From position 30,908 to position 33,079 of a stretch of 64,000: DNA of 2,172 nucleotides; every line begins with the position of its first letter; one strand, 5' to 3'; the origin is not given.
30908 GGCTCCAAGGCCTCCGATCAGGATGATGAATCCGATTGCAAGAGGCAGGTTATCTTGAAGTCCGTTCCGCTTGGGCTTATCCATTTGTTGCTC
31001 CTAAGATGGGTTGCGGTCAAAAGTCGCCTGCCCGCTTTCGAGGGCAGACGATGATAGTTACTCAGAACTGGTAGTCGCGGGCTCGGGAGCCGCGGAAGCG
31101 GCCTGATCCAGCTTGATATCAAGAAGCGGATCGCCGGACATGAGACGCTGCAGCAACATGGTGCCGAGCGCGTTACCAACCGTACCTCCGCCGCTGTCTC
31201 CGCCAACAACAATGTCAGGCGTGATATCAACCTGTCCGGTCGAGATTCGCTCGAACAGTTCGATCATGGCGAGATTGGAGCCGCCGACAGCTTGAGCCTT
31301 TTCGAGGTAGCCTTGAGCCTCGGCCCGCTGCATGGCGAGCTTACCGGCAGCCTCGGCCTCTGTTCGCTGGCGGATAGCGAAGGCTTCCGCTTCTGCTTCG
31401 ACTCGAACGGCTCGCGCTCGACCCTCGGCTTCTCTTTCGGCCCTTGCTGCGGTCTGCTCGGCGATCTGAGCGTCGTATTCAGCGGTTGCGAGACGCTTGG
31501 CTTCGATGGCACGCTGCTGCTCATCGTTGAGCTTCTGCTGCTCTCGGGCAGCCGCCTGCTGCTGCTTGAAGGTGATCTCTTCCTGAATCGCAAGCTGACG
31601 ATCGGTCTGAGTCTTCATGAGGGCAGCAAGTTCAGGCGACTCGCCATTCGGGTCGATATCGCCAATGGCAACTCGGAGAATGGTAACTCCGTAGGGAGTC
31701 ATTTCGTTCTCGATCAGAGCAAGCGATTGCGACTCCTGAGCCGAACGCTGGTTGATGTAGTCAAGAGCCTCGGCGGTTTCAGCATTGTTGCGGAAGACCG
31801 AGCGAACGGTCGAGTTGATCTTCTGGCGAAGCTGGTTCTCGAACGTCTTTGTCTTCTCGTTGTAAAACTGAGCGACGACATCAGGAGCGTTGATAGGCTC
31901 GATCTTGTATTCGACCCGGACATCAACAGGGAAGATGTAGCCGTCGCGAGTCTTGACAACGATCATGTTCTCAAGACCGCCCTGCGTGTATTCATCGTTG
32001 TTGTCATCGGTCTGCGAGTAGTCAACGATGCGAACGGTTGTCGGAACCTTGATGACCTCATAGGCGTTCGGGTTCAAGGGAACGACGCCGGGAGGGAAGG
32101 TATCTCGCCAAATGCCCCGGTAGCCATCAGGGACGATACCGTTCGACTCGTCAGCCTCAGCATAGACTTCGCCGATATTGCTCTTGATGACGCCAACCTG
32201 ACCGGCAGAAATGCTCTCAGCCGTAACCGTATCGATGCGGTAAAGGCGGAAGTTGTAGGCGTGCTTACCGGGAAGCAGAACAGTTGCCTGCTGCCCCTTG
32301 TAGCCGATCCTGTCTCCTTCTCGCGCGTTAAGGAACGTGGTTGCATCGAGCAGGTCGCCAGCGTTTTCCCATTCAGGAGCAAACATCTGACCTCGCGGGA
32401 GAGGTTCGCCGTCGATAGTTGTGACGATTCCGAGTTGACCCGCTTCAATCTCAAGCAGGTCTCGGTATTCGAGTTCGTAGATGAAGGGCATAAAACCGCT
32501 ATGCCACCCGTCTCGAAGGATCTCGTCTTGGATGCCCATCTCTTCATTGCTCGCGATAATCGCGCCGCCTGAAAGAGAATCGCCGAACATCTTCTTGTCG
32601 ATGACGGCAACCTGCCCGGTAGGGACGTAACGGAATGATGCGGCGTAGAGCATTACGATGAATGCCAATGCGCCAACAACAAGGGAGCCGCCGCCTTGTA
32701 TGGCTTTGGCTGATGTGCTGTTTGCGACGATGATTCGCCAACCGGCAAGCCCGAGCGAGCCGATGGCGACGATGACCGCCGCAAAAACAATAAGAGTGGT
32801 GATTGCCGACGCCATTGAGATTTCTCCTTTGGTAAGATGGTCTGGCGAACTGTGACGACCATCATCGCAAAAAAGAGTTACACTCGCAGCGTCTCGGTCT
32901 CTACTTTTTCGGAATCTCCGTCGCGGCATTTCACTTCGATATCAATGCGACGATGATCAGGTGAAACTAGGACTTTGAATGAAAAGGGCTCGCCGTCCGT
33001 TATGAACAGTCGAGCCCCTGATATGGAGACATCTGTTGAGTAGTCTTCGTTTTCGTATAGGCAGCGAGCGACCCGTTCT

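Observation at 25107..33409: Eight-kb membrane-protein module with SPFH/flotillin, CPBP protease, paralogous C-tail-anchored proteins and an embedded RNA ligase; separate rhomboid at 16.9 kb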

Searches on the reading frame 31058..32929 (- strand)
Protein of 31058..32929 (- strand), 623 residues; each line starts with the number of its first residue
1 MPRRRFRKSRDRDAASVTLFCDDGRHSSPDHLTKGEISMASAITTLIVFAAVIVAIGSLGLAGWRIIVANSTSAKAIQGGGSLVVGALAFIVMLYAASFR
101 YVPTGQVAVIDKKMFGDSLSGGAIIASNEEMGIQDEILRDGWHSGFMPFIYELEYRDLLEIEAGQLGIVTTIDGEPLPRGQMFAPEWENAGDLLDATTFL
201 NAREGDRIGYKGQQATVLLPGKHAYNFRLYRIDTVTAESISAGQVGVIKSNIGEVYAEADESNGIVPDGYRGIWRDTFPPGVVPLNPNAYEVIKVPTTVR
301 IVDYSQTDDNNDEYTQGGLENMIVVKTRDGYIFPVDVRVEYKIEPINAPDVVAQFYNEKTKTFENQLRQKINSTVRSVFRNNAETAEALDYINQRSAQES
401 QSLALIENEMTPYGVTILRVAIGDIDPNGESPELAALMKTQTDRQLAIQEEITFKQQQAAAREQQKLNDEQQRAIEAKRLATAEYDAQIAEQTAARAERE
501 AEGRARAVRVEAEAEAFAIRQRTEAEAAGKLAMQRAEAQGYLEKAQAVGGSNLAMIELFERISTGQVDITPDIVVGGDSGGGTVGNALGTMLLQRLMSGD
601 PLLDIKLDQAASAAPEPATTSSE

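Call 5: search_protein_families(library=pfam, max_evalue=0.01, proteins=[window:31058-32929:-])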
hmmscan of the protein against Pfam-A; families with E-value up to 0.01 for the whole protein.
window:31058-32929:- (623 aa): 1 family
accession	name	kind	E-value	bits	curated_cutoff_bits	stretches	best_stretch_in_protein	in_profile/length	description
PF01145.31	Band_7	-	4e-16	60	23.6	1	240-462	3-173/176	SPFH domain / Band 7 family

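Call 6: search_protein_families(library=phrogs, max_evalue=0.001, proteins=[window:31058-32929:-])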
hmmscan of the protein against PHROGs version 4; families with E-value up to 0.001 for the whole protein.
window:31058-32929:- (623 aa): 1 family
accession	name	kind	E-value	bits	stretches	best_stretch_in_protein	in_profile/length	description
phrog_200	-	other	1.4e-16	61.6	1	272-528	121-319/379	lipoprotein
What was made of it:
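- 31058..32815 (-): 585-aa SPFH protein of the flotillin/YqiK type. It has an N-terminal pair of TM helices, an SPFH domain and an EA-rich coiled coil. PF01145 E 4e-16 and phrog_200 E 1e-16 (calls 5, 6).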

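Call 14: find_related_loci(query=window:31058-32818:-, collection=viral_contigs, flank=10000)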
Query window:31058-32818:- (586 aa) in viral_contigs; peptide patterns used: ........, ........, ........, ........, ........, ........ (x = any residue, [..] = any of these).
6 stretches matched a pattern; 1 encode a relative of the query (tblastn E <= 1e-3); 1 distinct loci.
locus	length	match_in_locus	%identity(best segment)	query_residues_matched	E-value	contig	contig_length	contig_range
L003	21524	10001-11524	56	47-565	1e-175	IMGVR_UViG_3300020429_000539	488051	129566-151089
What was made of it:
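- On Tailed huge phage: The relative is an IMG/VR UViG (call 14).
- The relative is in IMG/VR (call 14).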

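Call 15: find_homologous_proteins(query=window:31058-32818:-, max_evalue=0.00001)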
Query window:31058-32818:- (586 aa): 388 proteins with E <= 0.00001 among 8000 candidates; the best 120 are listed.
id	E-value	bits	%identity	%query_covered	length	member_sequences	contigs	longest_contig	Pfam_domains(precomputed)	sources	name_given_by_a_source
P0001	0.0e+0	1270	100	100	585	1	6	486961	PF01145.32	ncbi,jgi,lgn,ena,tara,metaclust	tara:strand:- start:12887 stop:14644 length:1758 start_codon:yes stop_codon:yes gene_type:complete|m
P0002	0.0e+0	1029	80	99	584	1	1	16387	PF01145.32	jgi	jgi:regulator of protease activity HflC (stomatin/prohibitin superfamily)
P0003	6.0e-297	1004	76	99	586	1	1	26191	PF01145.32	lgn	-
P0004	4.4e-265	899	71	100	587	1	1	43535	PF01145.32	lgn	-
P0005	2.7e-244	830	67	98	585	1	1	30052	PF01145.32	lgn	-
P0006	4.0e-190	651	54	97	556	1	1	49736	PF01145.32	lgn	-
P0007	2.4e-186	639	55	95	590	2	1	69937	PF01145.32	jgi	-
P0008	5.8e-183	628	55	92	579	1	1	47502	PF01145.32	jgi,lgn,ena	-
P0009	6.3e-181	621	56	88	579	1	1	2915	PF01145.32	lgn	-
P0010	5.9e-180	618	55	89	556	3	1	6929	PF01145.32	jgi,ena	-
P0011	6.0e-133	463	46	89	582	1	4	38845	PF01145.32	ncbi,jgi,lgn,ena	jgi:uncharacterized membrane protein YqiK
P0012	1.6e-106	375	42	92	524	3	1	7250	PF01145.32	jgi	-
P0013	4.2e-104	367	42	89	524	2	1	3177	PF01145.32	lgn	-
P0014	6.5e-104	367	42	85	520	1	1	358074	PF01145.32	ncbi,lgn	-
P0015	2.5e-103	365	42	92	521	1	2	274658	PF01145.32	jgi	-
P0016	4.3e-103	364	40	92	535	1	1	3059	PF01145.32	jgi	jgi:uncharacterized membrane protein YqiK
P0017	1.3e-102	362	41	91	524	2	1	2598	PF01145.32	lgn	-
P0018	1.5e-102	362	43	84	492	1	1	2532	PF01145.32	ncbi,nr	ncbi:MAG: hypothetical protein KDA28_12020, partial [Phycisphaerales bacterium]|nr:hypothetical prot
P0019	9.3e-102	360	43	83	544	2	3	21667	PF01145.32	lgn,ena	-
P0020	1.9e-101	359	40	90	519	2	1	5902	PF01145.32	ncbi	-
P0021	2.1e-101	358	40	94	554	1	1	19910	PF01145.32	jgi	-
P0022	2.1e-101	358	38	98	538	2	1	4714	PF01145.32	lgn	-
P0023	2.1e-101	358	40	93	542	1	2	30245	PF01145.32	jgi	-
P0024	2.6e-101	358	40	95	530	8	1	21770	PF01145.32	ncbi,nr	ncbi:MAG: hypothetical protein IH985_01505 [Planctomycetes bacterium]|nr:hypothetical protein [Planc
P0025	5.1e-101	357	40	85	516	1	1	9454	PF01145.32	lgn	-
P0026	1.9e-100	355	42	87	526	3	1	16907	PF01145.32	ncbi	-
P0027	2.8e-100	355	40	91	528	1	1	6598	PF01145.32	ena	-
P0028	2.9e-100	355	41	94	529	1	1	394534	PF01145.32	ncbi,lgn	-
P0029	3.2e-100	355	40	85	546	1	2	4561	PF01145.32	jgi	jgi:regulator of protease activity HflC (stomatin/prohibitin superfamily)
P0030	3.4e-100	354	40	89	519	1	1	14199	PF01145.32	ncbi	-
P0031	3.7e-100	354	42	93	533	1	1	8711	PF01145.32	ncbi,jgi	ncbi:MAG: SPFH domain-containing protein [Planctomycetota bacterium]|jgi:uncharacterized membrane pr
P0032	3.7e-100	354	40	94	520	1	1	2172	PF01145.32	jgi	jgi:uncharacterized membrane protein YqiK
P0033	3.8e-100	354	41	89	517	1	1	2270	PF01145.32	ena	-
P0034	4.0e-100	354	41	84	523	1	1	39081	PF01145.32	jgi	jgi:uncharacterized membrane protein YqiK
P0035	5.0e-100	354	40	95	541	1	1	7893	PF01145.32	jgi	jgi:uncharacterized membrane protein YqiK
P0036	5.9e-100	354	39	94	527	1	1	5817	PF01145.32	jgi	-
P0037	7.6e-100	353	41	84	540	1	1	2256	PF01145.32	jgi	-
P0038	9.5e-100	353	41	92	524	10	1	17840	PF01145.32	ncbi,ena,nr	ncbi:MAG: hypothetical protein IID28_15790 [Planctomycetes bacterium]|nr:hypothetical protein [Planc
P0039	1.1e-99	353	39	94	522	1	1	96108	PF01145.32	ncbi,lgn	ncbi:MAG: SPFH domain-containing protein [Phycisphaerales bacterium JB043]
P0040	1.7e-99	352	41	87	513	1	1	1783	PF01145.32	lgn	-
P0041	1.9e-99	352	42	86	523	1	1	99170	PF01145.32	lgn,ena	-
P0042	2.2e-99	352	40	86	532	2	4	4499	PF01145.32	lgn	-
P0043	2.5e-99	352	40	95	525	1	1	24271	PF01145.32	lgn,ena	-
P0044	4.0e-99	351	39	94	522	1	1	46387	PF01145.32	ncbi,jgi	ncbi:MAG: SPFH domain-containing protein [Planctomycetota bacterium]|jgi:uncharacterized membrane pr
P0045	4.8e-99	351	41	85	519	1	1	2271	PF01145.32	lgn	-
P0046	5.9e-99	350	41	93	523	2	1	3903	PF01145.32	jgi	-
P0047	6.3e-99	350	40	86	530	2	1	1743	PF01145.32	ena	-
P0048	7.0e-99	350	40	92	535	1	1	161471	PF01145.32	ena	-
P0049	8.8e-99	350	43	85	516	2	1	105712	PF01145.32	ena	-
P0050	1.1e-98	349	41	83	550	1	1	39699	PF01145.32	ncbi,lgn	-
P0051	1.2e-98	349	41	88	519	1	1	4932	PF01145.32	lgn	-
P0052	1.2e-98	349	41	85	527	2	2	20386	PF01145.32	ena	-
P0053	1.3e-98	349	41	85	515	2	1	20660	PF01145.32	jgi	-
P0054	1.6e-98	349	43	85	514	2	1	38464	PF01145.32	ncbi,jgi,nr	ncbi:MAG: hypothetical protein D6695_01625 [Planctomycetota bacterium]|nr:MAG: hypothetical protein 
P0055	2.0e-98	349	38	93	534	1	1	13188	PF01145.32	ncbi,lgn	ncbi:MAG: SPFH domain-containing protein [Phycisphaerales bacterium JB039]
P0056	2.1e-98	349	39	92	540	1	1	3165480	PF01145.32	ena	-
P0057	2.2e-98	348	41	84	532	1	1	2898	PF01145.32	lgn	-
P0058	2.5e-98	348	40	90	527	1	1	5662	PF01145.32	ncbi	-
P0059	2.5e-98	348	40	95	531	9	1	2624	PF01145.32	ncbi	-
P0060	2.7e-98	348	40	90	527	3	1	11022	PF01145.32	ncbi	-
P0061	3.3e-98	348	41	84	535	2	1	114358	PF01145.32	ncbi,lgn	-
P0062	3.6e-98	348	41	86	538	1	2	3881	PF01145.32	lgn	-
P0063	3.7e-98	348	41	87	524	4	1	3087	PF01145.32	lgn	-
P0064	3.9e-98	348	39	94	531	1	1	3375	PF01145.32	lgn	-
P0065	4.3e-98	348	39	89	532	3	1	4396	PF01145.32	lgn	-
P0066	4.5e-98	347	40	87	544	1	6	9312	PF01145.32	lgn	-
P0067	6.2e-98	347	42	86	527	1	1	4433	PF01145.32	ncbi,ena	-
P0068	6.6e-98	347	41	84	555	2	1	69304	PF01145.32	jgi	-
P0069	7.6e-98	347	39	92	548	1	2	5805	PF01145.32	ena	-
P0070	9.8e-98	346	42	87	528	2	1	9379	PF01145.32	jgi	-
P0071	1.5e-97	346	39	94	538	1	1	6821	PF01145.32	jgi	-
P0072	1.5e-97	346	39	94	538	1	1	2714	PF01145.32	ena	-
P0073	2.1e-97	345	39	92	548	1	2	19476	PF01145.32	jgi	-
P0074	2.1e-97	345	39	92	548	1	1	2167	PF01145.32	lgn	-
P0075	2.7e-97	345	41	93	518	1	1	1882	PF01145.32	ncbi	-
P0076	2.8e-97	345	40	88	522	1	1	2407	PF01145.32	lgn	-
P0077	3.0e-97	345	39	94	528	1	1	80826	PF01145.32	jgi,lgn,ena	-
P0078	3.5e-97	344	39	84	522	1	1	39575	PF01145.32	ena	-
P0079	3.8e-97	344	40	85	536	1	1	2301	PF01145.32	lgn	-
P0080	4.3e-97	344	40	90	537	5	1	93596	PF01145.32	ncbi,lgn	-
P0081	4.5e-97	344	39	94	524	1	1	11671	PF01145.32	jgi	-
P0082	4.9e-97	344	40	86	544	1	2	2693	PF01145.32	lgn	-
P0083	5.1e-97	344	40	85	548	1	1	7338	PF01145.32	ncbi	-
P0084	5.3e-97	344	40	89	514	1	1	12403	PF01145.32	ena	-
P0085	6.1e-97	344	39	90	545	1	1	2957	PF01145.32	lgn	-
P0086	6.4e-97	344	41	82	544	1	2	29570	PF01145.32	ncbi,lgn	-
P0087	7.8e-97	343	40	88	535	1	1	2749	PF01145.32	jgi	jgi:regulator of protease activity HflC (stomatin/prohibitin superfamily)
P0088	8.1e-97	343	39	95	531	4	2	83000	PF01145.32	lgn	-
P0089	8.6e-97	343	38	91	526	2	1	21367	PF01145.32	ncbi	-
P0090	9.2e-97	343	39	89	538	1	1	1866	PF01145.32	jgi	jgi:regulator of protease activity HflC (stomatin/prohibitin superfamily)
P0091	9.5e-97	343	39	94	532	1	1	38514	PF01145.32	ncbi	ncbi:MAG: SPFH domain-containing protein [Planctomycetota bacterium]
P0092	9.5e-97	343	39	94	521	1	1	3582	PF01145.32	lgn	-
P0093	1.4e-96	342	44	75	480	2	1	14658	PF01145.32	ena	-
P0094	1.8e-96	342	41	87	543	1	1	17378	PF01145.32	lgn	-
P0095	2.1e-96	342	39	96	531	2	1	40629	PF01145.32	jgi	-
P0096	2.2e-96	342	38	99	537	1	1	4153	PF01145.32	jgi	-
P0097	2.6e-96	342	38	91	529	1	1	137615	PF01145.32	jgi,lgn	-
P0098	2.8e-96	342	39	94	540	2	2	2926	PF01145.32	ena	-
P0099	3.0e-96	341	39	94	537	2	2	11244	PF01145.32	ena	-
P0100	5.5e-96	341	41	84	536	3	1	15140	PF01145.32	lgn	-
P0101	6.5e-96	340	39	89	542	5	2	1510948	PF01145.32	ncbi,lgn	ncbi:MAG: SPFH domain-containing protein [Planctomycetota bacterium]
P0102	7.2e-96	340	40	93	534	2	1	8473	PF01145.32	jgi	jgi:uncharacterized membrane protein YqiK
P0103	7.3e-96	340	39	94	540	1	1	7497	PF01145.32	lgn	-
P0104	8.2e-96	340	41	89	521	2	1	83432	PF01145.32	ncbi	ncbi:MAG: SPFH domain-containing protein [Phycisphaerales bacterium]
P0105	1.1e-95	340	40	88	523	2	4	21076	PF01145.32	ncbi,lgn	-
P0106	1.2e-95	339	41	81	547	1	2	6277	PF01145.32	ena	-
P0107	1.7e-95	339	42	84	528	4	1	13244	PF01145.32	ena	-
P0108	2.0e-95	339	40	85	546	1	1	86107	PF01145.32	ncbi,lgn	-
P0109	2.1e-95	339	40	85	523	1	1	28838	PF01145.32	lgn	-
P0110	2.5e-95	338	38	94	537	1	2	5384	PF01145.32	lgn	-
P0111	2.6e-95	338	39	86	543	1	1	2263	PF01145.32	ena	-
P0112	2.9e-95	338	41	91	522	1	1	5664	PF01145.32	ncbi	-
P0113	4.0e-95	338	38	94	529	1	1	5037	PF01145.32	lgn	-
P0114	4.3e-95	338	39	90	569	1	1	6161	PF01145.32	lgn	-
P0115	4.3e-95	338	41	85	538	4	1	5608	PF01145.32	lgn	-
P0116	4.9e-95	337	40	86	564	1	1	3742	PF01145.32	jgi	jgi:uncharacterized membrane protein YqiK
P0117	6.0e-95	337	38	94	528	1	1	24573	PF01145.32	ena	-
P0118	6.4e-95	337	40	95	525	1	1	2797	PF01145.32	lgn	-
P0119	7.0e-95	337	40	86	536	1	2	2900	PF01145.32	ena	-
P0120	7.7e-95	337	41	87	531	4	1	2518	PF01145.32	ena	-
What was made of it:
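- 31058..32815 (-): Homologs are named YqiK/HflC by JGI (call 15).
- On Flotillin / YqiK-type SPFH: Homologs are named YqiK by JGI (call 15).
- All named top cellular hits are Planctomycetota (call 15).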

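Call 25: search_solved_structures(query=window:31058-32818:-, max_evalue=0.001)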
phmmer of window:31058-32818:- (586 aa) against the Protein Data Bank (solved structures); distinct sequences matched with E-value up to 0.001: 0.
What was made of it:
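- Tried and rejected: phmmer of SPFH against PDB sequences: nothing (call 25).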

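Call 26: find_encoding_contigs(protein=P0014, flank=8000, max_places=2)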
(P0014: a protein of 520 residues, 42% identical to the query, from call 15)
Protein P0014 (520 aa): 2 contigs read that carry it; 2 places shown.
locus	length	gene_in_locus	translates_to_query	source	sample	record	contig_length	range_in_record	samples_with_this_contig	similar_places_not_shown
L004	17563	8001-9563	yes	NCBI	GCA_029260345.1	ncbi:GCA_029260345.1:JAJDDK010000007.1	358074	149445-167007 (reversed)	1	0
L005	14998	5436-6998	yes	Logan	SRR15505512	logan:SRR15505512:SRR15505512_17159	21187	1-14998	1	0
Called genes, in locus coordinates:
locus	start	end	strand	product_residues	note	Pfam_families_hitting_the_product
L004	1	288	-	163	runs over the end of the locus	PF01878:EVE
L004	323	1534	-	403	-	-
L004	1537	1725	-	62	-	-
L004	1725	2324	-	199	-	-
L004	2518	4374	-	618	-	PF03098:An_peroxidase, PF00404:Dockerin_1 (weak)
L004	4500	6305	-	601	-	PF03098:An_peroxidase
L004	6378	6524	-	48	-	-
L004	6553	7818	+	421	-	PF17164:DUF5122 (faint), PF12768:Rax2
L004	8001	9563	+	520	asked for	PF01145:Band_7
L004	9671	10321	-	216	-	-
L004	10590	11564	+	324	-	PF01032:FecCD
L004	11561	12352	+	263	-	PF00005:ABC_tran, PF13304:AAA_21 (weak)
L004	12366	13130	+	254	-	-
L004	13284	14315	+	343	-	PF01321:Creatinase_N, PF00557:Peptidase_M24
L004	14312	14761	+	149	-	PF00364:Biotin_lipoyl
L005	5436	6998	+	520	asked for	PF01145:Band_7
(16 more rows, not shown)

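Call 27: find_encoding_contigs(protein=P0101, flank=8000, max_places=2)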
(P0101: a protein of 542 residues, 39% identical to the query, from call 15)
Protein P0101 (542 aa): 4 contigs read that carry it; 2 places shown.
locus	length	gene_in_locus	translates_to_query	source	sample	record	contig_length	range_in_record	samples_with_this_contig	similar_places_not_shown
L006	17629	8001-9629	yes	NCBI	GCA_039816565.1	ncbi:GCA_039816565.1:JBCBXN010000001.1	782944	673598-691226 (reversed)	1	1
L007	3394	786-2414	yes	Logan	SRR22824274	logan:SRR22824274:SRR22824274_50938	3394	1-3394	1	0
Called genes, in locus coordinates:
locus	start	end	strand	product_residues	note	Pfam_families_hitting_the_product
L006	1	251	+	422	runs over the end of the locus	PF00266:Aminotran_5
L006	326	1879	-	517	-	PF02074:Peptidase_M32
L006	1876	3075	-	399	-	PF13243:SQHop_cyclase_C (faint)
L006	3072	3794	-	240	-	PF20260:PUA_4, PF04452:Methyltrans_RNA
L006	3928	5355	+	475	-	-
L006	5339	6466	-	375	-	-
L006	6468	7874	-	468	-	PF01336:tRNA_anti-codon, PF00152:tRNA-synt_2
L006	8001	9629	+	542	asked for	PF01145:Band_7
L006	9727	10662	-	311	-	PF07963:N_methyl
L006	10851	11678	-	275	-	PF07963:N_methyl (weak)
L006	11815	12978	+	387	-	PF04055:Radical_SAM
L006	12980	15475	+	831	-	PF00561:Abhydrolase_1, PF12697:Abhydrolase_6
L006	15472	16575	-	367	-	PF24807:WD40_CDC20-Fz (weak), PF23775:Beta-prop_RIG_2nd (faint), PF25047:Beta-prop_TEP1_2nd (weak), PF25174:Beta-prop_THOC3, PF23381:Beta-prop_IFT122_1st, PF24814:WD40_Prp19, PF25173:Beta-prop_WDR3_1st, PF25175:Beta-prop_WDR5, +7 more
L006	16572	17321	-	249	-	PF12766:Pyridox_oxase_2 (weak), PF01243:PNPOx_N, PF10590:PNP_phzG_C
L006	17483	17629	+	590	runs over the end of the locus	PF00772:DnaB, PF03796:DnaB_C, PF13481:AAA_25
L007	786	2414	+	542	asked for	PF01145:Band_7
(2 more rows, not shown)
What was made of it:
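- In those genomes the gene stands alone in core-chromosome context (calls 26, 27). Cellular SPFH homologs sit among core genes, unlike here (calls 26, 27).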

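Call 34: search_protein_families(library=padloc, max_evalue=0.01, proteins=[window:31058-32818:-])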
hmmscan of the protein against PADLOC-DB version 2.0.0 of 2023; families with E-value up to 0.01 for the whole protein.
window:31058-32818:- (586 aa): 0 families

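Call 41: search_dna_similar(query=window:31058-32818:-, collection=phages, mode=protein, max_rows=25, max_evalue=0.001)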
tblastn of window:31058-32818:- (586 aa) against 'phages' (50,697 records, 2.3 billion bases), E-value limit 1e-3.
Records with a match: 8; places in all: 8; records where one place covers at least 80% of the query: 1.
Best place of each record, by identity: <60% 8.
By first word of the organism name: Vibrio 7; uncultured 1.
By host as written in the record: Vibrio cholerae O1 El Tor 2; - 1; Vibrio crassostreae 1; Vibrio anguillarum VA11 1; Vibrio anguillarum ALA 1; Vibrio sp. sp. F13 1; Vibrio splendidus 1.
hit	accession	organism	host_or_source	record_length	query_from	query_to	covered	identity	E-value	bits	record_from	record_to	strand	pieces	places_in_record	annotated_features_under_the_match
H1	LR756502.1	uncultured phage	metagenomic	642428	24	536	88%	28.8%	7e-30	131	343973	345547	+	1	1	record has no annotation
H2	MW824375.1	Vibrio phage 207E48.1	Vibrio crassostreae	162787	30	388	61%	28.2%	4e-29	129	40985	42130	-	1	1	SPFH domain / band 7 family protein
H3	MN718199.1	Vibrio phage vB_VchM_Kuja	Vibrio cholerae O1 El Tor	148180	14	388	64%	26.9%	1e-23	112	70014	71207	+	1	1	putative membrane protein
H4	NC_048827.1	Vibrio phage vB_VchM_Kuja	Vibrio cholerae O1 El Tor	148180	14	388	64%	26.9%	1e-23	112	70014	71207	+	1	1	hypothetical protein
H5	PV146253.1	Vibrio phage SUMAE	Vibrio anguillarum VA11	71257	47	408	62%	26.2%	1e-19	100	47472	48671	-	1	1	hypothetical protein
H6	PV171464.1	Vibrio phage VPALA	Vibrio anguillarum ALA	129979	47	408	62%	26.2%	1e-19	100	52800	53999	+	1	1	hypothetical protein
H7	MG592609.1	Vibrio phage 1.244.A._10N.261.54.C3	Vibrio sp. sp. F13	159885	45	388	59%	26.7%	1e-26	122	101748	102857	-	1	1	TMhelix containing protein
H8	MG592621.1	Vibrio phage 1.255.O._10N.286.45.F1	Vibrio splendidus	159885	45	388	59%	26.7%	1e-26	122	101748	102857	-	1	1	coil containing protein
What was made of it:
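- Closest known: SPFH/Band-7 proteins of cultured large phages. Different: This gene groups with Planctomycetota rather than with other phage copies, so it was acquired independently (calls 15, 41).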

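Call 42: find_encoding_contigs(protein=P0004, flank=10000, max_places=1)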
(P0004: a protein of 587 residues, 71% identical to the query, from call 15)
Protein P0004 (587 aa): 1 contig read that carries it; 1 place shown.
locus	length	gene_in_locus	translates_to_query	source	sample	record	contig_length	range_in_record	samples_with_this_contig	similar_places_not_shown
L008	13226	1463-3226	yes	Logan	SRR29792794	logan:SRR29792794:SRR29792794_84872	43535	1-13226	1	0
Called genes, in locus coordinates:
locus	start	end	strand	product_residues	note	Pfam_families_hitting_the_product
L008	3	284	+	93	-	?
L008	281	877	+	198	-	-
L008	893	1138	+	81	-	-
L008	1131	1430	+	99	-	-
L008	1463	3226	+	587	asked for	PF01145:Band_7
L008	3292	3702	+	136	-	-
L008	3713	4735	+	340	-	-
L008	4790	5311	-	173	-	-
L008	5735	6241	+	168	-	-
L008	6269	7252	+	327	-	-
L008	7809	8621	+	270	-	-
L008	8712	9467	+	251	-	-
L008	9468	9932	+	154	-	-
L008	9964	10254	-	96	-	-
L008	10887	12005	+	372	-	-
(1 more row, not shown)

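Call 43: find_encoding_contigs(protein=P0007, flank=10000, max_places=1)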
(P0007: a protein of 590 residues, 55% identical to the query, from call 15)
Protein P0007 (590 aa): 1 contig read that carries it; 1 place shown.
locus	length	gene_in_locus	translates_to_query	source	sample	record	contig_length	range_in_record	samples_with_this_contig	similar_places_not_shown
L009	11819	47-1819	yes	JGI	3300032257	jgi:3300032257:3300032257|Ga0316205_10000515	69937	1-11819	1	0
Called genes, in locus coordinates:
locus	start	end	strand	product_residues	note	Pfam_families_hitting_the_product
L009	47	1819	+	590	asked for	PF01145:Band_7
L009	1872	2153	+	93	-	-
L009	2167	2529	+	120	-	-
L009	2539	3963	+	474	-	-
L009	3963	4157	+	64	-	-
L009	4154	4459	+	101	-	-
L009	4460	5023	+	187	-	-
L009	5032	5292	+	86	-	PF01844:HNH, PF14279:HNH_5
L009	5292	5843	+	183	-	-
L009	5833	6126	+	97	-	-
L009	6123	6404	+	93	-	-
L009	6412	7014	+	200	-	-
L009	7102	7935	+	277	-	PF07285:DUF1444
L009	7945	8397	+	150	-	-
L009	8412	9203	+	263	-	-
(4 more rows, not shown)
